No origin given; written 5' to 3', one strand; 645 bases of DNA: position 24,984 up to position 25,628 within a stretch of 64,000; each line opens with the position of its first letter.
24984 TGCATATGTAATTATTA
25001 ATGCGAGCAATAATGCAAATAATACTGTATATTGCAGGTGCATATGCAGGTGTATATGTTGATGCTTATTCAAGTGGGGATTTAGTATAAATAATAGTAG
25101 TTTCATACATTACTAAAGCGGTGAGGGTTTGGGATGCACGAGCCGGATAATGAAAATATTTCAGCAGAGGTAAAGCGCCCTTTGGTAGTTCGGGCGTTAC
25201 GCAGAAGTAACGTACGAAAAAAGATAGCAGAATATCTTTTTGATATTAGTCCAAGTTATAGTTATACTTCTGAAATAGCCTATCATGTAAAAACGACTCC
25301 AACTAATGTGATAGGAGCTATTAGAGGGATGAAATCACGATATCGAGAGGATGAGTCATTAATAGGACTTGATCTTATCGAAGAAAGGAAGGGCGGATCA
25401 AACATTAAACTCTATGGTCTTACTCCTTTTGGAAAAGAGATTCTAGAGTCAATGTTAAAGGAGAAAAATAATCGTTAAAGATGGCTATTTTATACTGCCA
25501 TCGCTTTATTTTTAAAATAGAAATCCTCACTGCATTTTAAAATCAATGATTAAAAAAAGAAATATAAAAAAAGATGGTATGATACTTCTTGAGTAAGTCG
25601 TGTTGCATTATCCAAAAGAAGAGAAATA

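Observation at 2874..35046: Recurrent tandem-hexamer (CANNTG-type) cis-element fused to the upstream edge of the TATA box at seven motility-related promoters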

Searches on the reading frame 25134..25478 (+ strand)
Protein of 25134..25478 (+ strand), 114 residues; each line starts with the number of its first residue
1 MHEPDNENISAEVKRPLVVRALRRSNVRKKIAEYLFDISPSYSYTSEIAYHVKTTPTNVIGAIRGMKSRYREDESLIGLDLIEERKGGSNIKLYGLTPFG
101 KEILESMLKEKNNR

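Call 6: search_protein_families(library=pfam, proteins=[window:25134-25478:+], max_evalue=0.001)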
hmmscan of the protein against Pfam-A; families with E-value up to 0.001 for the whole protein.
window:25134-25478:+ (114 aa): 1 family
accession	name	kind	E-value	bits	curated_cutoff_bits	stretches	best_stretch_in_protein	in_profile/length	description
PF07381.18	EarA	-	8.1e-26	90.1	22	1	18-105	1-88/90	EarA-like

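Call 9: find_homologous_proteins(query=window:25134-25478:+)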
Query window:25134-25478:+ (114 aa): 2165 proteins with E <= 0.001 among 2210 candidates; the best 120 are listed.
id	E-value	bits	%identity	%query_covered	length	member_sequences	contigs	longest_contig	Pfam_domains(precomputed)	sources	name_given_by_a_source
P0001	7.2e-64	230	93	100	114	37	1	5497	PF07381.18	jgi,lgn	jgi:uncharacterized protein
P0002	1.6e-55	203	84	97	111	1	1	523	PF07381.18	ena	-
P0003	4.4e-54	199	79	97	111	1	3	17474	PF07381.18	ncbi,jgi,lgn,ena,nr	ncbi:hypothetical protein B6U98_05200 [Thermoplasmatales archaeon ex4572_165]|nr:MAG: hypothetical p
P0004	7.6e-54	198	80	97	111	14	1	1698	PF07381.18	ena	-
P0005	2.0e-52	193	80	97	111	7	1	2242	PF07381.18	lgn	-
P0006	3.2e-52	193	83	94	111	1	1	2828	PF07381.18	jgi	jgi:predicted transcriptional regulator with HTH domain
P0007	4.0e-52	192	82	94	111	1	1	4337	PF07381.18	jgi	jgi:predicted transcriptional regulator with HTH domain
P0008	3.3e-51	189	77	97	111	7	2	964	PF07381.18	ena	-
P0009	6.0e-51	189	78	97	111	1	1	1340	PF07381.18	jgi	jgi:hypothetical protein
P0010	4.1e-50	186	81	94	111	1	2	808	PF07381.18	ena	-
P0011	2.5e-49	183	75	96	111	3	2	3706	PF07381.18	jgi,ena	-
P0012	7.9e-49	182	75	97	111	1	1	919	PF07381.18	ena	-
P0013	1.8e-48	181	78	95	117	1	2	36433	PF07381.18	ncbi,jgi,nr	ncbi:MAG: archaellum operon transcriptional activator EarA family protein [Candidatus Thermoplasmato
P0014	1.8e-48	181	79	97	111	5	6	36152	PF07381.18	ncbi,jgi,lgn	jgi:uncharacterized protein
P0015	2.1e-48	181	73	97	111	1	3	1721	PF07381.18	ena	-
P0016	2.4e-48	180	74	97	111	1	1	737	PF07381.18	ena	-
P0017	3.0e-48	180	74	97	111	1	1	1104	PF07381.18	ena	-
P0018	3.0e-48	180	75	100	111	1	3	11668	PF07381.18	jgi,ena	-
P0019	3.2e-48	180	76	96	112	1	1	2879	PF07381.18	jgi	jgi:hypothetical protein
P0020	3.3e-48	180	86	86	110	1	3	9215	PF07381.18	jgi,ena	-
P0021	3.5e-48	180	79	97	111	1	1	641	PF07381.18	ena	-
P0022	3.7e-48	180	74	96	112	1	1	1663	PF07381.18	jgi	jgi:uncharacterized protein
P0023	4.3e-48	179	85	86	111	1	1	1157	PF07381.18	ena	-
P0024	5.5e-48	179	76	97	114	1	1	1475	PF07381.18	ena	-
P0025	6.5e-48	179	81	94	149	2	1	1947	PF07381.18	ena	-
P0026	6.7e-48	179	76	96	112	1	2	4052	PF07381.18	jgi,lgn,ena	-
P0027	7.5e-48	179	83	86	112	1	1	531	PF07381.18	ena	-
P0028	7.6e-48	179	75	100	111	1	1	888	PF07381.18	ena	-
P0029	7.7e-48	179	75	100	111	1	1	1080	PF07381.18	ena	-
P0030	8.7e-48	178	76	97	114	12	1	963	PF07381.18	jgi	-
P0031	8.8e-48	178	78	99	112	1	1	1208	PF07381.18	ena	-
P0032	8.9e-48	178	81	90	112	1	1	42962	PF07381.18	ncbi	ncbi:MAG: archaellum operon transcriptional activator EarA family protein [Methanobacteriota archaeo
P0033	9.0e-48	178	77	96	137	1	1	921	PF07381.18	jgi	jgi:predicted transcriptional regulator with HTH domain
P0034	9.2e-48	178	75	100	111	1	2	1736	PF07381.18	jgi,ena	jgi:predicted transcriptional regulator with HTH domain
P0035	9.2e-48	178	77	100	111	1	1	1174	PF07381.18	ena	-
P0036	9.2e-48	178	75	100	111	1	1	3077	PF07381.18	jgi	jgi:predicted transcriptional regulator with HTH domain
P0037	1.4e-47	178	75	96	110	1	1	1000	PF07381.18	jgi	jgi:predicted transcriptional regulator with HTH domain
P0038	1.4e-47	178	76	97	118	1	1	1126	PF07381.18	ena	-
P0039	1.5e-47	178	72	97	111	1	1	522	PF07381.18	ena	-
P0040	1.5e-47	178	73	100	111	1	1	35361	PF07381.18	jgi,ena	-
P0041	1.6e-47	178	76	93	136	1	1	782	PF07381.18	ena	-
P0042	1.6e-47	178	73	100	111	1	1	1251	PF07381.18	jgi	jgi:predicted transcriptional regulator with HTH domain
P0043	1.7e-47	178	83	90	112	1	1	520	PF07381.18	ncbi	-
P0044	1.9e-47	177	77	94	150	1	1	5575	PF07381.18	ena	-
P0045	1.9e-47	177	74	97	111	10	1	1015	PF07381.18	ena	-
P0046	2.0e-47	177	76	94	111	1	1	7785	PF07381.18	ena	-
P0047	2.4e-47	177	73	97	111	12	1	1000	PF07381.18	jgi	jgi:predicted transcriptional regulator with HTH domain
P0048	2.9e-47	177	76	96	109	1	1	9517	PF07381.18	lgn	-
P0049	3.0e-47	177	77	93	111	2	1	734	PF07381.18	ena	-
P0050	3.2e-47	177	85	86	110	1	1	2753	PF07381.18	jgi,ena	-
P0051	3.5e-47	177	76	94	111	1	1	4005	PF07381.18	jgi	jgi:predicted transcriptional regulator with HTH domain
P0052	3.9e-47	176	76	94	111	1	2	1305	PF07381.18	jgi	jgi:predicted transcriptional regulator with HTH domain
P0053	3.9e-47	176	75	100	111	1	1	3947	PF07381.18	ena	-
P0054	3.9e-47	176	75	100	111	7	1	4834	PF07381.18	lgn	-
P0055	4.3e-47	176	79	94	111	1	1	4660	PF07381.18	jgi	jgi:predicted transcriptional regulator with HTH domain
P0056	4.4e-47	176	76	94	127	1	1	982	PF07381.18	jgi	-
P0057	4.6e-47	176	77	97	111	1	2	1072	PF07381.18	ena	-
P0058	5.2e-47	176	73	100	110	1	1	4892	PF07381.18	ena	-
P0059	5.2e-47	176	77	89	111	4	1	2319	PF07381.18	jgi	jgi:hypothetical protein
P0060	5.5e-47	176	77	94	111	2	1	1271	PF07381.18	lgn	-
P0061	5.7e-47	176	79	92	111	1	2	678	PF07381.18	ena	-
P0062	5.7e-47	176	74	100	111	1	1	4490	PF07381.18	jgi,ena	jgi:predicted transcriptional regulator with HTH domain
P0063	6.0e-47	176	74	97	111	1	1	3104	PF07381.18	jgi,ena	-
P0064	6.0e-47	176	78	94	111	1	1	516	PF07381.18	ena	-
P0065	6.4e-47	176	76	97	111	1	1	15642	PF07381.18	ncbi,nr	ncbi:MAG: hypothetical protein KAW45_05030 [Thermoplasmatales archaeon]|nr:hypothetical protein [The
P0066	7.0e-47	176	74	99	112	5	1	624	PF07381.18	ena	-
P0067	7.6e-47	175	75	94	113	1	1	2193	PF07381.18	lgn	-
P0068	7.7e-47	175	74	100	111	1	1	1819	PF07381.18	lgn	-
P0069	7.7e-47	175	74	100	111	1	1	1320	PF07381.18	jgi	-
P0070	7.8e-47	175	72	97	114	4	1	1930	PF07381.18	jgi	-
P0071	7.8e-47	175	75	100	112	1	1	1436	PF07381.18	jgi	-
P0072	8.1e-47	175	82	86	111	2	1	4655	PF07381.18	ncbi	-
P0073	8.3e-47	175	74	100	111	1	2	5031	PF07381.18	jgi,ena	jgi:predicted transcriptional regulator with HTH domain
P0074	9.4e-47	175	74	97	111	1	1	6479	PF07381.18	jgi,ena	-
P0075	9.7e-47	175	79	94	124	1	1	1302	PF07381.18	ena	-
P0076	9.7e-47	175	79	92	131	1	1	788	PF07381.18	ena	-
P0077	1.0e-46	175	77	92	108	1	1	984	PF07381.18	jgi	jgi:predicted transcriptional regulator with HTH domain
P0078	1.1e-46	175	75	97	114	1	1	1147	PF07381.18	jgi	-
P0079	1.2e-46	175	76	97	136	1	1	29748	PF07381.18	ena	-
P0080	1.2e-46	175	73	94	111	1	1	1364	PF07381.18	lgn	-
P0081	1.3e-46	175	77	94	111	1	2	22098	PF07381.18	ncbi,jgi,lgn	-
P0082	1.4e-46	175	71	97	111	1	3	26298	PF07381.18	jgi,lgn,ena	-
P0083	1.4e-46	175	72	97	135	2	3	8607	PF07381.18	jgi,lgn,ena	-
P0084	1.4e-46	175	72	96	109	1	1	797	PF07381.18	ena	-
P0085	1.5e-46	174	74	94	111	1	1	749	PF07381.18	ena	-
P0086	1.6e-46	174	76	94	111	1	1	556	PF07381.18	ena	-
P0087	1.6e-46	174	74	94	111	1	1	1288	PF07381.18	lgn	-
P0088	1.6e-46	174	71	97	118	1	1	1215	PF07381.18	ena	-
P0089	1.7e-46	174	72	96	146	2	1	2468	PF07381.18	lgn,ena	-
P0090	1.7e-46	174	75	94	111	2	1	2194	PF07381.18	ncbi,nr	ncbi:MAG: hypothetical protein KAU84_03080 [Thermoplasmatales archaeon]|nr:hypothetical protein [The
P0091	1.7e-46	174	73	97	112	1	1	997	PF07381.18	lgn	-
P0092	1.7e-46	174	72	96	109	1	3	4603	PF07381.18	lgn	-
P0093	1.8e-46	174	71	97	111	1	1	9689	PF07381.18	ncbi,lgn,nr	ncbi:MAG: archaellum operon transcriptional activator EarA family protein [Candidatus Thermoplasmato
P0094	1.8e-46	174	81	86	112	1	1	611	PF07381.18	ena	-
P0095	1.8e-46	174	80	89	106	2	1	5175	PF07381.18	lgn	-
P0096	1.8e-46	174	74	97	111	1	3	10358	PF07381.18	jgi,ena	-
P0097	1.9e-46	174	75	97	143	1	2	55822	PF07381.18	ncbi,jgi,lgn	-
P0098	2.0e-46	174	76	94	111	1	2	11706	PF07381.18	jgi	jgi:predicted transcriptional regulator with HTH domain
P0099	2.0e-46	174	73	100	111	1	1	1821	PF07381.18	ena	-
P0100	2.0e-46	174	77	97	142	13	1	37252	PF07381.18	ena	-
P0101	2.1e-46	174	81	88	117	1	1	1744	PF07381.18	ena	-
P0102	2.3e-46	174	73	100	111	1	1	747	PF07381.18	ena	-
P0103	2.3e-46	174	74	97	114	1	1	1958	PF07381.18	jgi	-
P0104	2.5e-46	174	72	100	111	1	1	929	PF07381.18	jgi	-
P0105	2.5e-46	174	73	94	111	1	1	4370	PF07381.18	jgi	-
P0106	2.5e-46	174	74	100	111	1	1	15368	PF07381.18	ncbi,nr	ncbi:MAG: hypothetical protein KAW45_05135 [Thermoplasmatales archaeon]|nr:hypothetical protein [The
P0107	2.7e-46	174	76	97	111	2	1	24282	PF07381.18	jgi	-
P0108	2.7e-46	174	76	97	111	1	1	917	PF07381.18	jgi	jgi:predicted transcriptional regulator with HTH domain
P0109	2.8e-46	174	72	96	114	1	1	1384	PF07381.18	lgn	-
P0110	2.8e-46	174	73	97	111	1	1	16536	PF07381.18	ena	-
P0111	2.9e-46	174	74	96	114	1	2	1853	PF07381.18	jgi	-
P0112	2.9e-46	174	77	92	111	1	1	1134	PF07381.18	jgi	jgi:predicted transcriptional regulator with HTH domain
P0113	2.9e-46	174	73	100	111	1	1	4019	PF07381.18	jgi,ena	jgi:hypothetical protein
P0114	3.0e-46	174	79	89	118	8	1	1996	PF07381.18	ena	-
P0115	3.0e-46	174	72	100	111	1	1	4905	PF07381.18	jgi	jgi:predicted transcriptional regulator with HTH domain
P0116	3.0e-46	174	71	100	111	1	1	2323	PF07381.18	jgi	-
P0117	3.1e-46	174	74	94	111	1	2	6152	PF07381.18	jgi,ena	-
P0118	3.1e-46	174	83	86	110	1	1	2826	PF07381.18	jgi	jgi:predicted transcriptional regulator with HTH domain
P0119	3.3e-46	173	75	96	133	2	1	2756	PF07381.18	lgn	-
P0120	3.4e-46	173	75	97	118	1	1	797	PF07381.18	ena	-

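Call 13: find_encoding_contigs(protein=window:25134-25478:+, flank=10000, max_places=6)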
Protein window:25134-25478:+ (114 aa): 10 contigs read that carry it; 6 places shown.
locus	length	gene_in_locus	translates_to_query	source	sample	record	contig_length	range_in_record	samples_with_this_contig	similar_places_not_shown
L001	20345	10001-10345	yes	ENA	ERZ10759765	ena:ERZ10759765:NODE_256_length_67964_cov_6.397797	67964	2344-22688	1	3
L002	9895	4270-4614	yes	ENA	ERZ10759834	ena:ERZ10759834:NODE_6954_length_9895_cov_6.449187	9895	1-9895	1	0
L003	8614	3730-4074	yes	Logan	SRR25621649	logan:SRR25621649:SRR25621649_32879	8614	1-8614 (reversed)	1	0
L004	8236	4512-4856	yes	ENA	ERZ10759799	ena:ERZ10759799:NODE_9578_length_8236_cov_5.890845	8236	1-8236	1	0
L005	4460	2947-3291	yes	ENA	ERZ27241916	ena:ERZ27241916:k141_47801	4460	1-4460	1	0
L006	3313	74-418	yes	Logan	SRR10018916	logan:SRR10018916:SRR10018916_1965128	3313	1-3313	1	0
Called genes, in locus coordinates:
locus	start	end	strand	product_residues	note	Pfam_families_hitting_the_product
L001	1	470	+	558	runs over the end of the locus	PF00437:T2SSE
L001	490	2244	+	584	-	PF00482:T2SSF (weak)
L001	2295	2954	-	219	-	PF01917:Flagellin_arch-type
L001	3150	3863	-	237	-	PF01917:Flagellin_arch-type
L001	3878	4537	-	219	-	PF01917:Flagellin_arch-type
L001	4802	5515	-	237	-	PF01917:Flagellin_arch-type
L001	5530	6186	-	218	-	PF01917:Flagellin_arch-type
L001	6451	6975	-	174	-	-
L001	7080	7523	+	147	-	-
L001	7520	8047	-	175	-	-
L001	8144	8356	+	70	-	-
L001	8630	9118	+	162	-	-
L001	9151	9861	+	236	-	PF07758:DUF1614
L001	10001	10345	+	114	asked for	PF07381:EarA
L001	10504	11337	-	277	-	PF03705:CheR_N, PF01739:CheR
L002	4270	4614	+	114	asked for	PF07381:EarA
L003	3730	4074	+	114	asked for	PF07381:EarA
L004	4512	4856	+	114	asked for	PF07381:EarA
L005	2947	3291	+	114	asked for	PF07381:EarA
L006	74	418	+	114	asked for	PF07381:EarA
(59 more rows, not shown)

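Call 20: find_related_loci(query=A3, collection=genome_contigs, flank=10000)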
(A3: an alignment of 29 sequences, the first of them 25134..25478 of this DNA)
Query A3 (114 aa) in genome_contigs; peptide patterns used: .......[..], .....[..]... (x = any residue, [..] = any of these).
327 stretches matched a pattern; 282 encode a relative of the query (tblastn E <= 1e-3); the best 80 are kept; 80 distinct loci.
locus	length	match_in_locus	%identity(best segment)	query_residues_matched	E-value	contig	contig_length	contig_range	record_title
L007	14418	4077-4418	94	1-114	4e-70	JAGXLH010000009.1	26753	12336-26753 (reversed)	MAG: Thermoplasmatota archaeon isolate GSL_GSL3510_11 NODE_186_length_26753_cov_10.2189, whole genome shotgun sequence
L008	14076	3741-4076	96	1-112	4e-70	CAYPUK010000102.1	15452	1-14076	MAG TPA_asm: uncultured Thermoplasmatales archaeon isolate SRP067234_co1_39 genome assembly, contig: k99_205367, whole g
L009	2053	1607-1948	93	1-114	5e-71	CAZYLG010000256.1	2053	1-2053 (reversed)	MAG TPA_asm: uncultured Thermoplasmatales archaeon isolate SRP332253_co1_132 genome assembly, contig: NODE_81157_length_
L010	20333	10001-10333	94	1-111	9e-68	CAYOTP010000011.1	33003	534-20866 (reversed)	MAG TPA_asm: uncultured Thermoplasmatales archaeon isolate SRP332253_co1_29 genome assembly, contig: NODE_1808_length_33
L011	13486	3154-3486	79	1-111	9e-60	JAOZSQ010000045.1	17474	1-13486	MAG: Thermoplasmatota archaeon isolate GMC6.metabat2.56_sub GMC6_2736_length_17474_cov_18.137034, whole genome shotgun s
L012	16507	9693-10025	78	1-111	3e-58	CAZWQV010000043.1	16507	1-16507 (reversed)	MAG TPA_asm: uncultured Thermoplasmatales archaeon isolate binchicken_co129_722 genome assembly, contig: NODE_10347_leng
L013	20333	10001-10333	79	1-111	1e-54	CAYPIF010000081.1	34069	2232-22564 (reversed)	MAG TPA_asm: uncultured Thermoplasmatales archaeon isolate SRP067234_co1_304 genome assembly, contig: k99_189947, whole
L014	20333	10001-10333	75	1-111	2e-52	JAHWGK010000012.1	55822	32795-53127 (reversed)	MAG: Thermoplasmata archaeon isolate Hel238.bin54 NODE_12_length_55822_cov_16.078985, whole genome shotgun sequence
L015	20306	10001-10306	81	5-107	3e-52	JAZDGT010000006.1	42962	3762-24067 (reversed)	MAG: Methanobacteriota archaeon isolate MEGAHIT-group-0.28 k141_6450728, whole genome shotgun sequence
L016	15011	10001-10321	77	1-107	3e-52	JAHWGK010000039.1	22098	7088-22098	MAG: Thermoplasmata archaeon isolate Hel238.bin54 NODE_39_length_22098_cov_17.340312, whole genome shotgun sequence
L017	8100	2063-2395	71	1-111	5e-52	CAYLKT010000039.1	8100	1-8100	MAG TPA_asm: uncultured Thermoplasmatales archaeon isolate binchicken_co122_15 genome assembly, contig: NODE_8011_length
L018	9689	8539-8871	71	1-111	7e-52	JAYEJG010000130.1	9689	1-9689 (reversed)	MAG: Thermoplasmatota archaeon isolate MAG170 MAG170_134, whole genome shotgun sequence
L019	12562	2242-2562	76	1-107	2e-51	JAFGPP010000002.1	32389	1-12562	MAG: Thermoplasmatota archaeon isolate Zod_Metabat.7 k87_80541, whole genome shotgun sequence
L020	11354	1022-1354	74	1-111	2e-51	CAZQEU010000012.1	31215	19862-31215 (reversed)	MAG TPA_asm: uncultured Thermoplasmatales archaeon isolate SRP332253_co2_91 genome assembly, contig: NODE_1274_length_31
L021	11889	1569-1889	76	1-107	1e-51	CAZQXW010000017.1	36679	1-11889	MAG TPA_asm: uncultured Thermoplasmatales archaeon isolate SRP332253_co2_211 genome assembly, contig: NODE_973_length_36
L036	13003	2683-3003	71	1-107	8e-50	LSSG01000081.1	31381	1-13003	MAG: Thermoplasmatales archaeon SG8-52-3 WOR_8-12_858, whole genome shotgun sequence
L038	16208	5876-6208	72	1-111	1e-49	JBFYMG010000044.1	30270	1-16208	MAG: Thermoplasmatales archaeon isolate PPR_0056 PPR_0056.fa_k121_802592, whole genome shotgun sequence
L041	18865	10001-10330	71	1-114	3e-49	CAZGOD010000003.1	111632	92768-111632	MAG TPA_asm: uncultured Thermoplasmatales archaeon isolate SRP214966_co4_455 genome assembly, contig: NODE_41_length_111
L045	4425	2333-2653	72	1-107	9e-49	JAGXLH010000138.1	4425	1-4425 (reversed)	MAG: Thermoplasmatota archaeon isolate GSL_GSL3510_11 NODE_4282_length_4425_cov_11.0721, whole genome shotgun sequence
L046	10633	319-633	72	3-107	7e-49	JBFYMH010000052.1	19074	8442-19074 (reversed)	MAG: Thermoplasmatales archaeon isolate PPR_0057 PPR_0057.fa_k121_11559, whole genome shotgun sequence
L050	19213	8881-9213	69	1-114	1e-48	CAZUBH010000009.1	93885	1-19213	MAG TPA_asm: uncultured Thermoplasmatales archaeon isolate SRP141376_co1_301 genome assembly, contig: NODE_590_length_93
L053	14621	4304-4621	72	1-107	1e-48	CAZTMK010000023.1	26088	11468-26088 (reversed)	MAG TPA_asm: uncultured Thermoplasmatales archaeon isolate SRP323688_co1_285 genome assembly, contig: NODE_3231_length_2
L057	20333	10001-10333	64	1-111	5e-48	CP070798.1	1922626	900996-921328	MAG: Thermoplasmatales archaeon isolate bin14 chromosome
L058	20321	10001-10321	69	1-107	5e-48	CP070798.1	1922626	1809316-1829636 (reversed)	MAG: Thermoplasmatales archaeon isolate bin14 chromosome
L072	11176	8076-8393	70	1-107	8e-48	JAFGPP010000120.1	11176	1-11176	MAG: Thermoplasmatota archaeon isolate Zod_Metabat.7 k87_8794492, whole genome shotgun sequence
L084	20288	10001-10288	76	12-107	5e-47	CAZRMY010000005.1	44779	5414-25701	MAG TPA_asm: uncultured Thermoplasmatales archaeon isolate SRP332253_co2_79 genome assembly, contig: NODE_708_length_447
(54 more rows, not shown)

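Call 39: search_protein_families(library=ncbifam, proteins=[window:25134-25478:+], max_evalue=0.01)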
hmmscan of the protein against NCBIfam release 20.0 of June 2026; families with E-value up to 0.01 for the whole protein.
window:25134-25478:+ (114 aa): 0 families

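Call 40: search_solved_structures(query=window:25134-25478:+, max_evalue=1)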
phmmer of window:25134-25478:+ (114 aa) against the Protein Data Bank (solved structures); distinct sequences matched with E-value up to 1: 1.
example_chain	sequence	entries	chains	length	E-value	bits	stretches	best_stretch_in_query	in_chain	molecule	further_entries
3d9w_A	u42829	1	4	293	0.24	14.7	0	32-98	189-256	Putative acetyltransferase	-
